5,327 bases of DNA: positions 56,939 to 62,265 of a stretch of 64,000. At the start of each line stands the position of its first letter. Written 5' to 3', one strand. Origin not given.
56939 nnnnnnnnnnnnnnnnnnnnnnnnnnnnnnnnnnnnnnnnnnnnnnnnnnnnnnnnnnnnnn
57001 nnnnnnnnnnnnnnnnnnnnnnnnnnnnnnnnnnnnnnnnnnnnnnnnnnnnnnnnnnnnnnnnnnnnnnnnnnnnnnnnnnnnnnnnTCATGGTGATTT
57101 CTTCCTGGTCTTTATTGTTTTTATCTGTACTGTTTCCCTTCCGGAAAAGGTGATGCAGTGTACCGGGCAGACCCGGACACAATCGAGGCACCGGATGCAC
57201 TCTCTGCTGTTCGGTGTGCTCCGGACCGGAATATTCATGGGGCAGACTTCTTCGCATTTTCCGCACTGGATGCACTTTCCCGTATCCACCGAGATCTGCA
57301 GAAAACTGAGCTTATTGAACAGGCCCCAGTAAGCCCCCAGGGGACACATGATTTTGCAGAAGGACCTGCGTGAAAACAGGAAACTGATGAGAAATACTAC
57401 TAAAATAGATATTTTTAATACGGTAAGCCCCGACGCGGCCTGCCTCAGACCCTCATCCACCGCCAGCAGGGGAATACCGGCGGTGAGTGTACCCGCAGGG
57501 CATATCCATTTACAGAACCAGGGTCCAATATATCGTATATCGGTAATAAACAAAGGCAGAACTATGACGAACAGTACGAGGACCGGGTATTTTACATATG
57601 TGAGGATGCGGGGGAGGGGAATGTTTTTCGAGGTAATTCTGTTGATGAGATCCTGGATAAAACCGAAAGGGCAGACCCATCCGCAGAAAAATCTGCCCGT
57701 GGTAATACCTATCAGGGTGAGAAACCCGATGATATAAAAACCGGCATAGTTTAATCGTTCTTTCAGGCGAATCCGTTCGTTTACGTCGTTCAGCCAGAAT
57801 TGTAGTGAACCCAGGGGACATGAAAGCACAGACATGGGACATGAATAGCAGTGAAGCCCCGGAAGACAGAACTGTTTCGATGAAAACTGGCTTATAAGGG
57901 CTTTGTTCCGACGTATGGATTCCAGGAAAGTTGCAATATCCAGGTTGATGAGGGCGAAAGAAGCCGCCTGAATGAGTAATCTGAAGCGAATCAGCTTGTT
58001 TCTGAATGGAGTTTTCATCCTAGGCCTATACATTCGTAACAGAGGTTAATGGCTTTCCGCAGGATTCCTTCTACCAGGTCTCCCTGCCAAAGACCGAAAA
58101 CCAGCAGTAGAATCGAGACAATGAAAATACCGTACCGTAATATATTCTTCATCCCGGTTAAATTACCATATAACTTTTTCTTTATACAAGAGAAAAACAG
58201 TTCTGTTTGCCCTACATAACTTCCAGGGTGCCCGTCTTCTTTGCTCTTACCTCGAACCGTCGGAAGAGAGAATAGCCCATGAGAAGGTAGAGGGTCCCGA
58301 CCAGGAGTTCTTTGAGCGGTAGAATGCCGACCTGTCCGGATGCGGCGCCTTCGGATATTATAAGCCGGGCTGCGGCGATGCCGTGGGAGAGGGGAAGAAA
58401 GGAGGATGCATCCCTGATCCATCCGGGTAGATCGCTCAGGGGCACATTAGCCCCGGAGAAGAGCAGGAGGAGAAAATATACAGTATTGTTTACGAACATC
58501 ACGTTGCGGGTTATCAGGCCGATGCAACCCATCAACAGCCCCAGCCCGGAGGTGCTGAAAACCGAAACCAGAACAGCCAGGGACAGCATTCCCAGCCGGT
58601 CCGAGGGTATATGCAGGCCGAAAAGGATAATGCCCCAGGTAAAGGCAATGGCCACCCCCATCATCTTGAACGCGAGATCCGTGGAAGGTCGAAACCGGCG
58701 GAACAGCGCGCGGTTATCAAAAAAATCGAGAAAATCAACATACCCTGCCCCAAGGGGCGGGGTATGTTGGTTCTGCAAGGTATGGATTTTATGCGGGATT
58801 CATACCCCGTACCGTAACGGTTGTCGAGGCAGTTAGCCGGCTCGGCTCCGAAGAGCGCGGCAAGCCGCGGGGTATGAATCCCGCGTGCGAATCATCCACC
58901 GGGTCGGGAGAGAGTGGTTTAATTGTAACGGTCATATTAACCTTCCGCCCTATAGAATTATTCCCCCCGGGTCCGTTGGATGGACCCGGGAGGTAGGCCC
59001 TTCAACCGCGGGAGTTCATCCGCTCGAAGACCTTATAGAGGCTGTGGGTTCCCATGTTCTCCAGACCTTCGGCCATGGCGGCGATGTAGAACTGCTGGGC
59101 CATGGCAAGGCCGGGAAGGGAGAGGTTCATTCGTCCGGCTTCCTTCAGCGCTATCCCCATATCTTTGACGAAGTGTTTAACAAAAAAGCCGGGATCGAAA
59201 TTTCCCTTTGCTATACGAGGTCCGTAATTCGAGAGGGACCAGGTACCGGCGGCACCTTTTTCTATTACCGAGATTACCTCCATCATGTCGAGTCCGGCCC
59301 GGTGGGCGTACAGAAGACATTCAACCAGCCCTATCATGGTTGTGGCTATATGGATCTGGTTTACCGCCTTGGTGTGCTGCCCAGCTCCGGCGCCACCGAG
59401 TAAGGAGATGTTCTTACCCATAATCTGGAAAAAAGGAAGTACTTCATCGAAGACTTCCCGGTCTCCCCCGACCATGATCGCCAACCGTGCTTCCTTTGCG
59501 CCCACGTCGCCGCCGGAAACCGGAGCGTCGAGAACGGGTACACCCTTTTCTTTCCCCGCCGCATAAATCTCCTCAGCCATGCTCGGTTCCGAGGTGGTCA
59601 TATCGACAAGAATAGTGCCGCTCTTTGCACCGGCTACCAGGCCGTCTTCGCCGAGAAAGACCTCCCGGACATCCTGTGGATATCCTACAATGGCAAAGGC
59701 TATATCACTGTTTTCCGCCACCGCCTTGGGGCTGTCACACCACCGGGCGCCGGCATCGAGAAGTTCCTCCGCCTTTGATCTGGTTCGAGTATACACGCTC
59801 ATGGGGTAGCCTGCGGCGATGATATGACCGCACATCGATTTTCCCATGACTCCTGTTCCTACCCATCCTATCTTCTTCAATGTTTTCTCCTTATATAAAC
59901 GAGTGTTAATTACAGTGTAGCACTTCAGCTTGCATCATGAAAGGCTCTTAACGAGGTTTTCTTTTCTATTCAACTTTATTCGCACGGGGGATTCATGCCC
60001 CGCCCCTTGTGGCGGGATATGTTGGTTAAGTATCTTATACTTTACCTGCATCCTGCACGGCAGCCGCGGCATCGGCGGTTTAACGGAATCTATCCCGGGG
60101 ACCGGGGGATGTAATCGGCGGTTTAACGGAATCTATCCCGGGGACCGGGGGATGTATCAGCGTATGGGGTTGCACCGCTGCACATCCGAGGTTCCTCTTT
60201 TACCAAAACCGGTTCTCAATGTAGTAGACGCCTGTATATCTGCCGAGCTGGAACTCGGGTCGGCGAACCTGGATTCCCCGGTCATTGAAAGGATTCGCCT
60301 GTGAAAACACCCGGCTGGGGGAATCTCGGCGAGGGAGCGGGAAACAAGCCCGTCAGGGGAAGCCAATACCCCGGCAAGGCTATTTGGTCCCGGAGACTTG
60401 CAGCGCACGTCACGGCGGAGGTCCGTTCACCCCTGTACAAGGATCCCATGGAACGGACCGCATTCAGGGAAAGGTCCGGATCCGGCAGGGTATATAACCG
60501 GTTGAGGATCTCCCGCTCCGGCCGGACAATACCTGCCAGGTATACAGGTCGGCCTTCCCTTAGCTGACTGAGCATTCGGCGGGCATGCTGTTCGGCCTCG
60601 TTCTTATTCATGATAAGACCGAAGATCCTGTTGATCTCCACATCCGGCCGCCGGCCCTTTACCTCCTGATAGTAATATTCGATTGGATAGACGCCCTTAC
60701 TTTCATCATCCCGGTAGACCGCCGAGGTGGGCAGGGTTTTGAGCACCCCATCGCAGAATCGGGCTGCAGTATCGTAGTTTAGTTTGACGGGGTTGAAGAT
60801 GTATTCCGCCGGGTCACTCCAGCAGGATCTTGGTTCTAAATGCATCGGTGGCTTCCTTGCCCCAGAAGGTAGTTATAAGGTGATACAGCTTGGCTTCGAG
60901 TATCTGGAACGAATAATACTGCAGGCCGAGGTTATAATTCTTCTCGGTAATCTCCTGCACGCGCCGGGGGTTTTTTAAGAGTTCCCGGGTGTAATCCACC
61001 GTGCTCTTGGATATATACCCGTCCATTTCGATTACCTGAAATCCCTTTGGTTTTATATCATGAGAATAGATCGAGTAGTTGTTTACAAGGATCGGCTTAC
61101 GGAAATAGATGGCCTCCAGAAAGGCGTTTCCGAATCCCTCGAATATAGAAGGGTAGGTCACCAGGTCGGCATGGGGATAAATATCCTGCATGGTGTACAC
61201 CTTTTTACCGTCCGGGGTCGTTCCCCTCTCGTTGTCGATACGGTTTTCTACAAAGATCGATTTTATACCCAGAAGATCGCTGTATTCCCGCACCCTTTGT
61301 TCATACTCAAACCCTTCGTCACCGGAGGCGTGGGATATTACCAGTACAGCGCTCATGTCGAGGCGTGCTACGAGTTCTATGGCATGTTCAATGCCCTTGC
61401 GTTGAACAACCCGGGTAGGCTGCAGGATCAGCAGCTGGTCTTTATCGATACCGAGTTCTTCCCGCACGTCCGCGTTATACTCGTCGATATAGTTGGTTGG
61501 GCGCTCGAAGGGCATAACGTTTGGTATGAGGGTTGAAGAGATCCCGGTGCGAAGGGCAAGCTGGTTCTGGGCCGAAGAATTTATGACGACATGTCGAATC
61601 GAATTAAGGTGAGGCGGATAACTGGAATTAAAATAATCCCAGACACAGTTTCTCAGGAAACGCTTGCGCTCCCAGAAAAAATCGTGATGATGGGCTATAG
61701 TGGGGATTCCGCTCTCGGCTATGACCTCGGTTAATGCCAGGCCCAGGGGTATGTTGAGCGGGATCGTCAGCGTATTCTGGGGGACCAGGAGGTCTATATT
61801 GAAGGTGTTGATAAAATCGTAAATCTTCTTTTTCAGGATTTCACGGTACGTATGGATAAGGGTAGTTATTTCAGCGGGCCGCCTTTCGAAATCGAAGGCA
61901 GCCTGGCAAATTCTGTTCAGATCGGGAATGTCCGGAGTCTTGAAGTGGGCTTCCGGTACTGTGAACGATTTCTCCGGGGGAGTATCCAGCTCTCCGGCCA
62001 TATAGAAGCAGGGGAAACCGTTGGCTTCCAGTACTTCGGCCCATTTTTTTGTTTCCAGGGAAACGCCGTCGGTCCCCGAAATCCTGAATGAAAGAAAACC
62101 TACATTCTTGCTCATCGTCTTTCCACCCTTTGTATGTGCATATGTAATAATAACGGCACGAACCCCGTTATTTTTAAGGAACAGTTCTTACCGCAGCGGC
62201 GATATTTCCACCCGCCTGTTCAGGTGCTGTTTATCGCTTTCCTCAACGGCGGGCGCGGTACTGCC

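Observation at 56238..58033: NapH-like membrane polyferredoxin translationally coupled to a TlpA-thioredoxin / nDsbD fusion lipoprotein: a possible DsbD-independent route for periplasmic thiol reduction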

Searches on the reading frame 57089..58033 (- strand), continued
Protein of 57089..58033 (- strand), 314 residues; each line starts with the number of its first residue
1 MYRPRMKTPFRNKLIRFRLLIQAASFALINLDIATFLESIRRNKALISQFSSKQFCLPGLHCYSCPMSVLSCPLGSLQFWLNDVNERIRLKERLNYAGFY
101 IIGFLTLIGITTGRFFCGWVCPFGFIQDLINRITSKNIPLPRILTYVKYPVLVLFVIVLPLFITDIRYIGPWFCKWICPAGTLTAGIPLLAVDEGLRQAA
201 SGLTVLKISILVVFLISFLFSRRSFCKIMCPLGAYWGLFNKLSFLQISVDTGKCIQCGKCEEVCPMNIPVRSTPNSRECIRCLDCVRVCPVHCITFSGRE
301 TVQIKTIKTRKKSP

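Call 77: search_protein_families(library=ncbifam, proteins=[L044:4223-4996:+, L069:4061-4849:+, L059:4935-6542:+, L014:4275-4850:+, L041:4350-4856:+, L010:5799-6311:+, L004:4219-4845:+, L003:4971-5873:+, L004:4986-5906:+, L060:4986-5843:+], max_evalue=0.00001)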
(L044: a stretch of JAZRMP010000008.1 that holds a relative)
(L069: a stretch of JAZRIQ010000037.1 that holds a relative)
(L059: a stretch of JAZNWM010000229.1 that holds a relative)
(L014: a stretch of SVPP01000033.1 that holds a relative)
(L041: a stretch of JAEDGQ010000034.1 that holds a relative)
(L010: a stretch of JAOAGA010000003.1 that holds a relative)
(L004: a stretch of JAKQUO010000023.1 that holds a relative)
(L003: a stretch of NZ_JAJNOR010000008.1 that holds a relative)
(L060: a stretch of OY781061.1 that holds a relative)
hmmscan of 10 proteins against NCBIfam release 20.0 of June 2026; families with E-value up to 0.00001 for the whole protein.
L044:4223-4996:+ (257 aa): 1 family
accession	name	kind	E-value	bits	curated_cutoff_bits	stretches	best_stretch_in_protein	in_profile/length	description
NF040920.1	CD1871A_fam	domain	2.1e-08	33.9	32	1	220-257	1-38/38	CD1871A family CXXC motif-containing protein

L069:4061-4849:+ (262 aa): 1 family
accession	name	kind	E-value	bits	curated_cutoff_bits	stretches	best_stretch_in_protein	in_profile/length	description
NF040920.1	CD1871A_fam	domain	5.7e-12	45.3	32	1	226-262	2-38/38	CD1871A family CXXC motif-containing protein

L059:4935-6542:+ (536 aa): 20 families
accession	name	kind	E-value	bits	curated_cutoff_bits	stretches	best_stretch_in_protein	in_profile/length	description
TIGR02163.1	napH_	subfamily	8.3e-22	77.9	213.05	1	202-289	155-254/255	NapH/MauN family ferredoxin-type protein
NF007013.0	PRK09477.1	equivalog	1.1e-17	64.1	234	1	71-289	67-277/286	quinol dehydrogenase ferredoxin subunit NapH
NF002854.0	PRK03147.1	subfamily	4.1e-13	49.6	170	1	387-521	37-163/176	thiol-disulfide oxidoreductase ResA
NF047696.1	ThlDiSintTplARhiz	equivalog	9.4e-11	41.9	230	1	403-465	86-150/219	thiol:disulfide interchange protein TlpA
NF041202.1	StoA_CxxC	exception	5.3e-10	39.4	210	1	411-459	50-98/163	endospore biogenesis thiol-disulfide oxidoreductase StoA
NF046105.1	TransRegNosR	equivalog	7.8e-10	37.7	1000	1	201-278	579-659/680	transcriptional regulator NosR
TIGR01068.1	thioredoxin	equivalog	1.7e-09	37.8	96.8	1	414-464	15-65/101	thioredoxin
NF038196.1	ferrodoxin_EFR1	subfamily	2.1e-09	37.8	75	1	246-290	183-233/242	EFR1 family ferrodoxin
TIGR00385.1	dsbE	subfamily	2.8e-09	36.8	123.15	1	412-527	62-167/173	DsbE family thiol:disulfide interchange protein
NF045874.1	Vhu_polyferre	exception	1e-08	34.3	600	1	206-303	23-120/381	F420-non-reducing hydrogenase associated-polyferredoxin VhuB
NF006898.0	PRK09381.1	equivalog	2.1e-08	34.5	138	1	399-470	8-78/109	thioredoxin TrxA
NF008229.0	PRK10996.1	equivalog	7.8e-08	32.1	125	1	413-469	52-108/141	thioredoxin TrxC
TIGR01126.1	pdi_dom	equivalog_domain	1.5e-07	31.7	107.2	1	412-472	13-76/105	protein disulfide-isomerase domain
TIGR04395.1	cutC_activ_rSAM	equivalog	2.1e-07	30.5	360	1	240-293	47-110/309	choline TMA-lyase-activating enzyme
NF011941.0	PRK15412.1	equivalog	1.1e-06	28.3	359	1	387-519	40-164/185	thiol:disulfide interchange protein DsbE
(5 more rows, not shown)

L014:4275-4850:+ (191 aa): 9 families
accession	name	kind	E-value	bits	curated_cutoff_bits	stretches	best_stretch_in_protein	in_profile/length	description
NF002854.0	PRK03147.1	subfamily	6.1e-17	62.1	170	1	6-182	11-167/176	thiol-disulfide oxidoreductase ResA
NF047696.1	ThlDiSintTplARhiz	equivalog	6.7e-17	62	230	1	39-169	72-196/219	thiol:disulfide interchange protein TlpA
TIGR00385.1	dsbE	subfamily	2.4e-10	40.3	123.15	1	8-189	2-172/173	DsbE family thiol:disulfide interchange protein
NF041054.1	WAxxUGC_long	equivalog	4.3e-10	39.4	300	1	30-168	71-196/354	ResA-like WAxxUGC motif-containing protein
TIGR01068.1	thioredoxin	equivalog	2.6e-08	33.9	96.8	1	55-106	4-54/101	thioredoxin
NF047697.1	ThioredTrxAClost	equivalog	3.6e-07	30.3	140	1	51-97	3-49/105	thioredoxin TrxA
NF041202.1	StoA_CxxC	exception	4.5e-07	29.9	210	1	44-182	33-159/163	endospore biogenesis thiol-disulfide oxidoreductase StoA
NF006898.0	PRK09381.1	equivalog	1.4e-06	28.6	138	0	55-97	11-53/109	thioredoxin TrxA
TIGR01126.1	pdi_dom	equivalog_domain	8.1e-06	26.1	107.2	0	55-104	4-53/105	protein disulfide-isomerase domain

L041:4350-4856:+ (168 aa): 6 families
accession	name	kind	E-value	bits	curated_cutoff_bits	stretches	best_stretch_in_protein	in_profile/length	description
NF002854.0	PRK03147.1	subfamily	6.9e-14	52.1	170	1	24-164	44-171/176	thiol-disulfide oxidoreductase ResA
TIGR00385.1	dsbE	subfamily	7.7e-13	48.4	123.15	1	24-162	44-167/173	DsbE family thiol:disulfide interchange protein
NF047696.1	ThlDiSintTplARhiz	equivalog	4.5e-12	46.2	230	1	43-147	97-196/219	thiol:disulfide interchange protein TlpA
NF041202.1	StoA_CxxC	exception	1.1e-07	31.8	210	1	7-148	15-148/163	endospore biogenesis thiol-disulfide oxidoreductase StoA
NF041054.1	WAxxUGC_long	equivalog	3.1e-06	26.7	300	1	47-147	108-197/354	ResA-like WAxxUGC motif-containing protein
NF047697.1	ThioredTrxAClost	equivalog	8.7e-06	25.9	140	0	30-75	4-49/105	thioredoxin TrxA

L010:5799-6311:+ (170 aa): 15 families
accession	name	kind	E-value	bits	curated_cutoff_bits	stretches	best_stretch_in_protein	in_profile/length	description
NF002854.0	PRK03147.1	subfamily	3.6e-26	92.1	170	1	33-163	38-166/176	thiol-disulfide oxidoreductase ResA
NF041202.1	StoA_CxxC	exception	6e-18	65.2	210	1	9-157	9-152/163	endospore biogenesis thiol-disulfide oxidoreductase StoA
NF047696.1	ThlDiSintTplARhiz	equivalog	6.8e-18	65.2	230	1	52-156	90-200/219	thiol:disulfide interchange protein TlpA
TIGR01068.1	thioredoxin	equivalog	2.7e-14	53.2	96.8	1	47-107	3-61/101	thioredoxin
TIGR00385.1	dsbE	subfamily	3.1e-12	46.4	123.15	1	31-157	37-158/173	DsbE family thiol:disulfide interchange protein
NF041054.1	WAxxUGC_long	equivalog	1e-10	41.4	300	1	33-151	78-196/354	ResA-like WAxxUGC motif-containing protein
NF008229.0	PRK10996.1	equivalog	2.2e-08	33.9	125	0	46-101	41-93/141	thioredoxin TrxC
NF006898.0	PRK09381.1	equivalog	3.5e-08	33.8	138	0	53-107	17-68/109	thioredoxin TrxA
NF011941.0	PRK15412.1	equivalog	5.8e-08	32.5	359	1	56-149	65-155/185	thiol:disulfide interchange protein DsbE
NF010625.0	PRK14018.1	equivalog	1.7e-07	30.2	522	1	16-161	21-164/521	bifunctional peptide-methionine (S)-S-oxide reductase MsrA/peptide-methionine (R)-S-oxide reductase MsrB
TIGR01126.1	pdi_dom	equivalog_domain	4e-07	30.3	107.2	1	47-103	3-60/105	protein disulfide-isomerase domain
TIGR01130.1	ER_PDI_fam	subfamily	5.4e-07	29.5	344.25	1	25-93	331-398/476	protein disulfide-isomerase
NF047697.1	ThioredTrxAClost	equivalog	2.3e-06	27.7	140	0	52-103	11-60/105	thioredoxin TrxA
NF001419.0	PRK00293.1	subfamily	4.3e-06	25.6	330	0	8-80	424-497/574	protein-disulfide reductase DsbD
NF045694.1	seleno_TsoB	exception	9.2e-06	24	805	0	56-151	471-551/572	rhodanese/DsbD fusion-like selenoprotein TsoB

L004:4219-4845:+ (208 aa): 8 families
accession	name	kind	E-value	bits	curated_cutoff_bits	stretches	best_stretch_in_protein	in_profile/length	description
NF002854.0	PRK03147.1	subfamily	1.4e-16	60.9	170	1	70-191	60-163/176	thiol-disulfide oxidoreductase ResA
TIGR01068.1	thioredoxin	equivalog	3.2e-11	43.3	96.8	1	73-100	15-42/101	thioredoxin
NF041202.1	StoA_CxxC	exception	5.4e-11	42.6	210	1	64-188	44-153/163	endospore biogenesis thiol-disulfide oxidoreductase StoA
NF041054.1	WAxxUGC_long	equivalog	2.9e-10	40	300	1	69-192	101-207/354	ResA-like WAxxUGC motif-containing protein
NF047696.1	ThlDiSintTplARhiz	equivalog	3.6e-10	40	230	1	58-103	83-128/219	thiol:disulfide interchange protein TlpA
TIGR00385.1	dsbE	subfamily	8.9e-09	35.2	123.15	1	71-191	62-161/173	DsbE family thiol:disulfide interchange protein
NF006898.0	PRK09381.1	equivalog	2.4e-06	27.9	138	0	74-101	23-50/109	thioredoxin TrxA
NF008229.0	PRK10996.1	equivalog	6.1e-06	26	125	0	74-95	54-75/141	thioredoxin TrxC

L003:4971-5873:+ (300 aa): 6 families
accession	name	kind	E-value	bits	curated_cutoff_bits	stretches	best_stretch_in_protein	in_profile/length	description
TIGR02163.1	napH_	subfamily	1e-18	67.8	213.05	1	191-278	154-250/255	NapH/MauN family ferredoxin-type protein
NF007013.0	PRK09477.1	equivalog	9.3e-16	57.7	234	1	190-279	176-274/286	quinol dehydrogenase ferredoxin subunit NapH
NF046105.1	TransRegNosR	equivalog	2.6e-09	35.9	1000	1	91-285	494-676/680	transcriptional regulator NosR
NF058577.1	FdxA_fam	equivalog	1.7e-07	31.3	65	0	211-251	15-50/52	4Fe-4S ferredoxin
NF043039.1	HgcAB_like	equivalog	1.9e-07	31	285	1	98-279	161-349/350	HgcAB-like fusion protein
NF007382.0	PRK09898.1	equivalog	2.2e-07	30.6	213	1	208-279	128-198/208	ferredoxin-like protein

L004:4986-5906:+ (306 aa): 4 families
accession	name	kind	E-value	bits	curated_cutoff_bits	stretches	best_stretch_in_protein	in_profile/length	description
TIGR02163.1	napH_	subfamily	4.5e-19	69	213.05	1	102-289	76-254/255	NapH/MauN family ferredoxin-type protein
NF007013.0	PRK09477.1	equivalog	5e-17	61.9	234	1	102-290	99-278/286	quinol dehydrogenase ferredoxin subunit NapH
NF046105.1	TransRegNosR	equivalog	7.3e-11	41.1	1000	1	194-277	575-661/680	transcriptional regulator NosR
NF007382.0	PRK09898.1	equivalog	7.1e-08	32.2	213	1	214-287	127-199/208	ferredoxin-like protein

L060:4986-5843:+ (285 aa): 10 families
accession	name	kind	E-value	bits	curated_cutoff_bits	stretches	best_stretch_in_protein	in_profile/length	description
TIGR02163.1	napH_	subfamily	1.7e-19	70.3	213.05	1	77-270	69-253/255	NapH/MauN family ferredoxin-type protein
NF007013.0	PRK09477.1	equivalog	1.9e-17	63.3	234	1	55-275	68-281/286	quinol dehydrogenase ferredoxin subunit NapH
NF043039.1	HgcAB_like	equivalog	1.2e-08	35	285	1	91-269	161-350/350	HgcAB-like fusion protein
NF007382.0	PRK09898.1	equivalog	3.4e-08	33.2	213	1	200-270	131-200/208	ferredoxin-like protein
NF038196.1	ferrodoxin_EFR1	subfamily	1.2e-07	32.1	75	1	225-272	183-233/242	EFR1 family ferrodoxin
NF045874.1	Vhu_polyferre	exception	2.8e-07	29.6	600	1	196-268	34-104/381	F420-non-reducing hydrogenase associated-polyferredoxin VhuB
TIGR02745.1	ccoG_rdxA_fixG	equivalog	3.5e-07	29.5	316.7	1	225-265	230-269/435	cytochrome c oxidase accessory protein CcoG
NF058577.1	FdxA_fam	equivalog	4.5e-07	30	65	0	200-240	15-50/52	4Fe-4S ferredoxin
NF046105.1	TransRegNosR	equivalog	4.4e-06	25.3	1000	0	188-259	588-661/680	transcriptional regulator NosR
TIGR02494.1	PFLE_PFLC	subfamily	5.8e-06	25.8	174.35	1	220-270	42-99/293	glycyl-radical enzyme activating protein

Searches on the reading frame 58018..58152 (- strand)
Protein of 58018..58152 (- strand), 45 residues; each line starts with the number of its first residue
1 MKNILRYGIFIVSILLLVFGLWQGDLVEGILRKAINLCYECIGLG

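Call 3: search_protein_families(library=pfam, proteins=[window:58018-58152:-], max_evalue=0.1)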
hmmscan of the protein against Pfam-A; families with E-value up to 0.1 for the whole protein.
seq(45 aa): 0 families

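Call 4: search_protein_families(library=ncbifam, proteins=[window:58018-58152:-], max_evalue=0.1)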
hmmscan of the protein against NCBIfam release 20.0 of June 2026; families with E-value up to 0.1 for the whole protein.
seq(45 aa): 1 family
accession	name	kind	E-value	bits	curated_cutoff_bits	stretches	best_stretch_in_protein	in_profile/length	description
NF040920.1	CD1871A_fam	domain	6.7e-11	41.9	32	1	8-45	2-38/38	CD1871A family CXXC motif-containing protein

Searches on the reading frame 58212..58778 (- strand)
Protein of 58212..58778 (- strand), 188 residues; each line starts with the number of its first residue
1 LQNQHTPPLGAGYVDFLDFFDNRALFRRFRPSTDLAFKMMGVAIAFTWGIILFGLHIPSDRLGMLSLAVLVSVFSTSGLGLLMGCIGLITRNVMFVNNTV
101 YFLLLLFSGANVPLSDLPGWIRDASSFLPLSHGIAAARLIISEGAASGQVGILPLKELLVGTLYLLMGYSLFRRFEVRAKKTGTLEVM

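Call 3: search_protein_families(library=pfam, proteins=[window:58212-58778:-], max_evalue=0.1)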
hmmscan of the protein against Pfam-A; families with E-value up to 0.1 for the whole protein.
window:58212-58778:- (188 aa): 2 families
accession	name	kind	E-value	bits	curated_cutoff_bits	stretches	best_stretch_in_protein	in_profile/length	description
PF01061.29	ABC2_membrane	-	4.2e-13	49.8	26.9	1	34-140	103-209/211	ABC-2 type transporter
PF12698.13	ABC2_membrane_3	-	0.00021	20.9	31.6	1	40-145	217-322/347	ABC-2 family transporter protein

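Call 4: search_protein_families(library=ncbifam, proteins=[window:58212-58778:-], max_evalue=0.1)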
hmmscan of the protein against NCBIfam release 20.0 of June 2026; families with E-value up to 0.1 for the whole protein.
window:58212-58778:- (188 aa): 7 families
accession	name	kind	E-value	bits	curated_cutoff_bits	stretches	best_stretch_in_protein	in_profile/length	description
TIGR00025.1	Mtu_efflux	paralog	0.0001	21.9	146.9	1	54-151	111-211/238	ABC transporter efflux protein, DrrB family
TIGR01247.1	drrB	subfamily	0.00025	20.8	223.05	1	62-144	127-208/236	daunorubicin resistance ABC transporter membrane protein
TIGR01291.1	nodJ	subfamily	0.00048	19.8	206.65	1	75-173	151-248/253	ABC-2 type transporter, NodJ family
TIGR01248.1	drrC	subfamily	0.0054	16.9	165.65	1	67-138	73-146/152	daunorubicin resistance protein C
NF033858.1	ABC2_perm_RbbA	equivalog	0.0091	13.9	1050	1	37-156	769-888/909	ribosome-associated ATPase/putative transporter RbbA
NF008813.0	PRK11837.1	equivalog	0.0098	15.8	229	1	36-73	129-166/202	undecaprenyl-diphosphate phosphatase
TIGR00956.1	3a01205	subfamily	0.066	10.8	1959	1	43-132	510-602/1394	pleiotropic drug resistance family protein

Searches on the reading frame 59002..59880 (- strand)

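Call 75: search_protein_families(library=pfam, proteins=[window:59002-59880:-], max_evalue=0.00001)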
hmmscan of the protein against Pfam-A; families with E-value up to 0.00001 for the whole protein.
window:59002-59880:- (292 aa): 3 families
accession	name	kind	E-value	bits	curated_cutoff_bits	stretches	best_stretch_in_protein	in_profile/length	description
PF03446.21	NAD_binding_2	-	4.9e-51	173.4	21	1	3-160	1-158/161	NAD binding domain of 6-phosphogluconate dehydrogenase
PF14833.11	NAD_binding_11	-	4.1e-33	114.7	30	1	165-284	1-121/122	NAD-binding of NADP-dependent 3-hydroxyisobutyrate dehydrogenase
PF03807.23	F420_oxidored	-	3.4e-06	28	21.6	1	3-95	1-92/94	NADP oxidoreductase coenzyme F420-dependent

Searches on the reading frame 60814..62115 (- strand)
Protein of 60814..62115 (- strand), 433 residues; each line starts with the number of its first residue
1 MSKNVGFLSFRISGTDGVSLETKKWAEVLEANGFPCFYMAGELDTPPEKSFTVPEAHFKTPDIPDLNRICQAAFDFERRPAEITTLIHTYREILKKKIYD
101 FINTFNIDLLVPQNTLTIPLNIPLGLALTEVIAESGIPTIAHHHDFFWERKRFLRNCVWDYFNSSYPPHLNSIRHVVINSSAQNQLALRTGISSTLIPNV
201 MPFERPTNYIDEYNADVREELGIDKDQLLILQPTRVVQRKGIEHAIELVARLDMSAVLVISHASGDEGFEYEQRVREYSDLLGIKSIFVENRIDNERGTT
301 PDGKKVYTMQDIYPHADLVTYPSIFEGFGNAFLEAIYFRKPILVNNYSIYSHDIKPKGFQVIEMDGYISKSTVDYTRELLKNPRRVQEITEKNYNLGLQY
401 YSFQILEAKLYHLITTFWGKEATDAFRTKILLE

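Call 75: search_protein_families(library=pfam, proteins=[window:60814-62115:-], max_evalue=0.00001)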
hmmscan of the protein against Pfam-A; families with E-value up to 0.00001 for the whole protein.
window:60814-62115:- (433 aa): 1 family
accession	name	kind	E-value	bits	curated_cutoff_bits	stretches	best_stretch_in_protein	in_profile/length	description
PF00534.26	Glycos_transf_1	-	3.2e-13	50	26.4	1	217-394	5-170/172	Glycosyl transferases group 1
